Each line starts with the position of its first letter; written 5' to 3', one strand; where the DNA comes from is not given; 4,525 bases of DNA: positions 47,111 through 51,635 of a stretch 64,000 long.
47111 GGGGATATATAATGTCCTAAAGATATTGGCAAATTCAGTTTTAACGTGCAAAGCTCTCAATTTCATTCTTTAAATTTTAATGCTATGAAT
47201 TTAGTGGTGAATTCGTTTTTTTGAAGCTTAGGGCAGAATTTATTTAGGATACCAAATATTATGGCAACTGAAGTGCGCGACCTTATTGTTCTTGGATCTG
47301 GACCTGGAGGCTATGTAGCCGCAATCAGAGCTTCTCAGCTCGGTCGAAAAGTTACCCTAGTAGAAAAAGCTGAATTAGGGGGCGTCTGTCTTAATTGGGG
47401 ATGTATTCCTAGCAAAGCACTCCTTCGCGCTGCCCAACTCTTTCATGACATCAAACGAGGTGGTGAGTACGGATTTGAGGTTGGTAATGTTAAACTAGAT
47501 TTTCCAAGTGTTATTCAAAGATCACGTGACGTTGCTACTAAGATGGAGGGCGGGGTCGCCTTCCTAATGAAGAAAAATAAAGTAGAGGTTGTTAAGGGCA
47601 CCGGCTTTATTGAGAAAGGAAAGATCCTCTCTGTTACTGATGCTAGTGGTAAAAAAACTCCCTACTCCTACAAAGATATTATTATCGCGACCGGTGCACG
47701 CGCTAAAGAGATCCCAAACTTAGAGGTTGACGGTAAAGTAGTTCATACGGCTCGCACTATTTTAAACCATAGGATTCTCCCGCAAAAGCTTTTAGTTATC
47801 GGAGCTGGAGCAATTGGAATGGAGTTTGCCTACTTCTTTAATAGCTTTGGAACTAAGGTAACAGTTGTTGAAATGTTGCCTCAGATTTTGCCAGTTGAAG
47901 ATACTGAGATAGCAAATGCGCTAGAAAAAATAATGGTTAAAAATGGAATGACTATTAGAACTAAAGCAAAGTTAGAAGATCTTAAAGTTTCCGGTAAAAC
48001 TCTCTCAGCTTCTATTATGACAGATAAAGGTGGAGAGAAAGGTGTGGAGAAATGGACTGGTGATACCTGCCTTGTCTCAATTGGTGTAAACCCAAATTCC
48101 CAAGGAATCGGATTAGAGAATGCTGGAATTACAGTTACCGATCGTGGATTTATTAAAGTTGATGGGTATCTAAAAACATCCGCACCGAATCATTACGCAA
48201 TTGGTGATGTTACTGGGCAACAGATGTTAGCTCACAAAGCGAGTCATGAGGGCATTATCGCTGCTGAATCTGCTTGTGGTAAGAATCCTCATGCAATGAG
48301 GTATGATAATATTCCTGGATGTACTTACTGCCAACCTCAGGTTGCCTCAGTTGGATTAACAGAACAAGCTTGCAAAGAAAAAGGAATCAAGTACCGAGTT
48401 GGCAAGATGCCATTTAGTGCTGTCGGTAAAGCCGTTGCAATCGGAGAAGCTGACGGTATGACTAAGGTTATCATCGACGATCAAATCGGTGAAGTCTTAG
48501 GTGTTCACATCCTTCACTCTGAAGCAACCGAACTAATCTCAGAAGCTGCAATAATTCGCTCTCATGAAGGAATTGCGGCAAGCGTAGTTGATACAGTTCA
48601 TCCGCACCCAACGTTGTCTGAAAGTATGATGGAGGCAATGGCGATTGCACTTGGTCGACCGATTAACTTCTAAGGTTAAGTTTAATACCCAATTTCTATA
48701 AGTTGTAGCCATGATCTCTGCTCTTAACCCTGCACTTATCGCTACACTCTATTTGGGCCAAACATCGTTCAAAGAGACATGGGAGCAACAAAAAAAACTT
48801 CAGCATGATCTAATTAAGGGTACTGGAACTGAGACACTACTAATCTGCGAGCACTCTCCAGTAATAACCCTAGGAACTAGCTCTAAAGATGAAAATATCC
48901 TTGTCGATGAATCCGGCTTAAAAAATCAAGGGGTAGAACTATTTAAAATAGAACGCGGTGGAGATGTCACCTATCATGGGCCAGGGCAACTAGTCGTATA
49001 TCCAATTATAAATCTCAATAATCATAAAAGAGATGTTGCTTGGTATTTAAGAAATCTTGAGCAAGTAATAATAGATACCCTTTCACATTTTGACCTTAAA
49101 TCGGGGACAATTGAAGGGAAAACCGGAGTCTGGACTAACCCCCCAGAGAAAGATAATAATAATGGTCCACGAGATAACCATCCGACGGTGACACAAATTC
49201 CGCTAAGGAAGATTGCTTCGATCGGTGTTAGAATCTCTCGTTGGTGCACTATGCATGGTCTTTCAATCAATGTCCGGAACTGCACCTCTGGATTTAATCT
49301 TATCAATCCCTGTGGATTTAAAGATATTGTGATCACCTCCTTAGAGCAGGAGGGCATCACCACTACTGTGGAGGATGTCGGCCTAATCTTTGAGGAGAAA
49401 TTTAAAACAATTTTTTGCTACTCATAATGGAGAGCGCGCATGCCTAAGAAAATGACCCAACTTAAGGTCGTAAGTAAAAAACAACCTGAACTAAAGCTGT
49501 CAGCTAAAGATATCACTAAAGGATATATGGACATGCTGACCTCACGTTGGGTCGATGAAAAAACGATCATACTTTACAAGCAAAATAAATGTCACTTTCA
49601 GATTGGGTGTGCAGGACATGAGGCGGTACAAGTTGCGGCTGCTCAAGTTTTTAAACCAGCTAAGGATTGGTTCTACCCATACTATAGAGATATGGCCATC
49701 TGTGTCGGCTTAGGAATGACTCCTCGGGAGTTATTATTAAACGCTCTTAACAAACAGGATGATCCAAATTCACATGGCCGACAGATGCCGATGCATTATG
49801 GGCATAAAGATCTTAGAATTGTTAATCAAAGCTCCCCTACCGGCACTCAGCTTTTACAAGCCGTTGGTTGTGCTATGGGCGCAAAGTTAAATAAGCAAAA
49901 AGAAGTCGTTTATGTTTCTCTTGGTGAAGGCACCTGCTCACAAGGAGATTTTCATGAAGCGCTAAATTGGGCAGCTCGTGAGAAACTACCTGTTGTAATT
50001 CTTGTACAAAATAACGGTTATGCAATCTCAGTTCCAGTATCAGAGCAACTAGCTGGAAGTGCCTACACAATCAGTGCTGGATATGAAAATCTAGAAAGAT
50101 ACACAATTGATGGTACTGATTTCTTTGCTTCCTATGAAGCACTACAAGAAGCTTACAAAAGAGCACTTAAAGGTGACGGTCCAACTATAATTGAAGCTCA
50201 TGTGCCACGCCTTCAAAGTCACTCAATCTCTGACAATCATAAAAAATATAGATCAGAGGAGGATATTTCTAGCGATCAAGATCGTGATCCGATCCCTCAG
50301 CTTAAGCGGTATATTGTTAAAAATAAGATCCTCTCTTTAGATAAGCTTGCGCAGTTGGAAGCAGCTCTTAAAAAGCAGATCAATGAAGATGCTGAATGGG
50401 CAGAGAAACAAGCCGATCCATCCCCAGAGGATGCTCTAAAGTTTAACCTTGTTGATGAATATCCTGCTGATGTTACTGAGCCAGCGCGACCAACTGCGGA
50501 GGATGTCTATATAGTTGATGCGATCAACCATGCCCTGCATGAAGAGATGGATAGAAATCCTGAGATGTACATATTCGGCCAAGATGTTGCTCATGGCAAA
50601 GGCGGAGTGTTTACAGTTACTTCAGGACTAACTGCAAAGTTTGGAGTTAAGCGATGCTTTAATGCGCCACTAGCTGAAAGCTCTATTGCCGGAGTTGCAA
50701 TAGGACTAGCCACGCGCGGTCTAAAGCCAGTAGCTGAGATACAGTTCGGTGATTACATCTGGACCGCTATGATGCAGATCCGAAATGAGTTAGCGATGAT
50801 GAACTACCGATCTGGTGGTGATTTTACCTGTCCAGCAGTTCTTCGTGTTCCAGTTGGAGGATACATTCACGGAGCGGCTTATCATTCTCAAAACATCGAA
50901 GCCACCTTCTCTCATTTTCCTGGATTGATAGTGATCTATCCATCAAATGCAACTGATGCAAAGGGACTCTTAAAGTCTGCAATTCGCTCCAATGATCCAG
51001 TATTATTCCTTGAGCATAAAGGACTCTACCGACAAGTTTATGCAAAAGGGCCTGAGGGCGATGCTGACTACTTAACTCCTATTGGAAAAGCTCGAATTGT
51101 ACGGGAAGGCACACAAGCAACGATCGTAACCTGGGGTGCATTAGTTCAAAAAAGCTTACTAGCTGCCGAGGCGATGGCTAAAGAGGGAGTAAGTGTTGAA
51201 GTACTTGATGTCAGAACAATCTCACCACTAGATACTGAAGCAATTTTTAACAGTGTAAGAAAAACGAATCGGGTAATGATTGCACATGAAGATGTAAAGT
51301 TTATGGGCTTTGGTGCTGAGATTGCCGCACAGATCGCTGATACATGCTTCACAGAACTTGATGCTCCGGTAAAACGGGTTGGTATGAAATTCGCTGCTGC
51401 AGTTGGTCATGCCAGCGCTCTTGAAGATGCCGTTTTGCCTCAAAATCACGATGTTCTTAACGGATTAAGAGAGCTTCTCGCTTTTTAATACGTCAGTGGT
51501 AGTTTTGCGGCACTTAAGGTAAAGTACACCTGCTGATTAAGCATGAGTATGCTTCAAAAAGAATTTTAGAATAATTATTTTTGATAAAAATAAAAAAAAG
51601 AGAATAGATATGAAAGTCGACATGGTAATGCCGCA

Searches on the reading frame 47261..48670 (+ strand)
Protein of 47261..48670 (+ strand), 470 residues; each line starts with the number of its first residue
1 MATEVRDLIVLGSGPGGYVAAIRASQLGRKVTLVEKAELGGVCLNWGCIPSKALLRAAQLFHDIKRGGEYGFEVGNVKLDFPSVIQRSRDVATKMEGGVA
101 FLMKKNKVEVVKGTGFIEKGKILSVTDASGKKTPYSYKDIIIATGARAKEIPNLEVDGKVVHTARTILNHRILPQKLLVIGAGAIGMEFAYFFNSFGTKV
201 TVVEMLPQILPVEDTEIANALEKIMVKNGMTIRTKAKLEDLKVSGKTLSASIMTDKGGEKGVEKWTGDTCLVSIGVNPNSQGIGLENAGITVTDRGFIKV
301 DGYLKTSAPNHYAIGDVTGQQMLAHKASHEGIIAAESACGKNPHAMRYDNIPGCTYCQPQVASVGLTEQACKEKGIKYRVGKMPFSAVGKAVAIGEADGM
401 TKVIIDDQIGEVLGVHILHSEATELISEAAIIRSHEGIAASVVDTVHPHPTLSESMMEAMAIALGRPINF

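Call 40: search_protein_families(library=pfam, proteins=[window:47261-48670:+])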
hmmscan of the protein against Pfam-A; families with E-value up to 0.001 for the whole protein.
window:47261-48670:+ (470 aa): 14 families
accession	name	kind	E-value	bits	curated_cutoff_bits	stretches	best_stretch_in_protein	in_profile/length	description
PF07992.20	Pyr_redox_2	-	6.4e-68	229.7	26.1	1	7-331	2-291/291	Pyridine nucleotide-disulphide oxidoreductase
PF02852.28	Pyr_redox_dim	-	1.1e-31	109.7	25.3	1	351-459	1-109/110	Pyridine nucleotide-disulphide oxidoreductase, dimerisation domain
PF00070.33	Pyr_redox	-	3.3e-25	88.8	22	1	176-249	1-74/82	Pyridine nucleotide-disulphide oxidoreductase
PF13450.12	NAD_binding_8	-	6.7e-10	39.6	21.9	1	10-63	1-54/68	NAD(P)-binding Rossmann-like domain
PF00890.30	FAD_binding_2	-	1.7e-08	34.6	20.4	1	7-46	1-40/414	FAD binding domain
PF01134.28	GIDA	-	6.6e-08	32.5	22.1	1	7-73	1-66/391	Glucose inhibited division protein A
PF01266.30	DAO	-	7.5e-08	32.7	27.9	0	7-40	1-35/353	FAD dependent oxidoreductase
PF13738.12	Pyr_redox_3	-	1e-07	32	30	1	131-300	119-289/305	Pyridine nucleotide-disulphide oxidoreductase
PF03486.20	HI0933_like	-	1.1e-07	32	50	1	7-38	2-33/244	HI0933-like protein Rossmann domain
PF12831.13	FAD_oxidored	-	2.6e-07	30.7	27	1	7-42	1-37/416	FAD dependent oxidoreductase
PF01262.27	AlaDh_PNT_C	-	7e-05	22.8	23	0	172-241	23-95/214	Alanine dehydrogenase/PNT, C-terminal domain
PF13434.12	Lys_Orn_oxgnase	-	0.00011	21.9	21.3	1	91-221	104-237/339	L-lysine 6-monooxygenase/L-ornithine 5-monooxygenase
PF02737.24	3HCDH_N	-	0.00017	22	22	1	178-240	3-66/180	3-hydroxyacyl-CoA dehydrogenase, NAD binding domain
PF02826.25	2-Hacid_dh_C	-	0.00057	19.7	25.1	0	162-208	24-70/178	D-isomer specific 2-hydroxyacid dehydrogenase, NAD binding domain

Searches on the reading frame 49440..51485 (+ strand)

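Call 40: search_protein_families(library=pfam, proteins=[window:49440-51485:+])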
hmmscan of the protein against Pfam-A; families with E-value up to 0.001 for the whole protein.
window:49440-51485:+ (682 aa): 5 families
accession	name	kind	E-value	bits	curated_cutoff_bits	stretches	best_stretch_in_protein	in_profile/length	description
PF00676.26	E1_dh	-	1.8e-63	214.8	22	1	32-329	4-299/300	Dehydrogenase E1 component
PF02779.29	Transket_pyr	-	1.1e-41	142.8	27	1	359-531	6-173/174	Transketolase, pyrimidine binding domain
PF02780.25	Transketolase_C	-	1.6e-36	125.4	25.9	1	549-672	1-124/124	Transketolase, C-terminal domain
PF02775.26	TPP_enzyme_C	-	1.1e-08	35.5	21.9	1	141-252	33-150/151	Thiamine pyrophosphate enzyme, C-terminal TPP binding domain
PF13292.11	DXP_synthase_N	-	2.7e-05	24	21.2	1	134-200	113-179/274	1-deoxy-D-xylulose-5-phosphate synthase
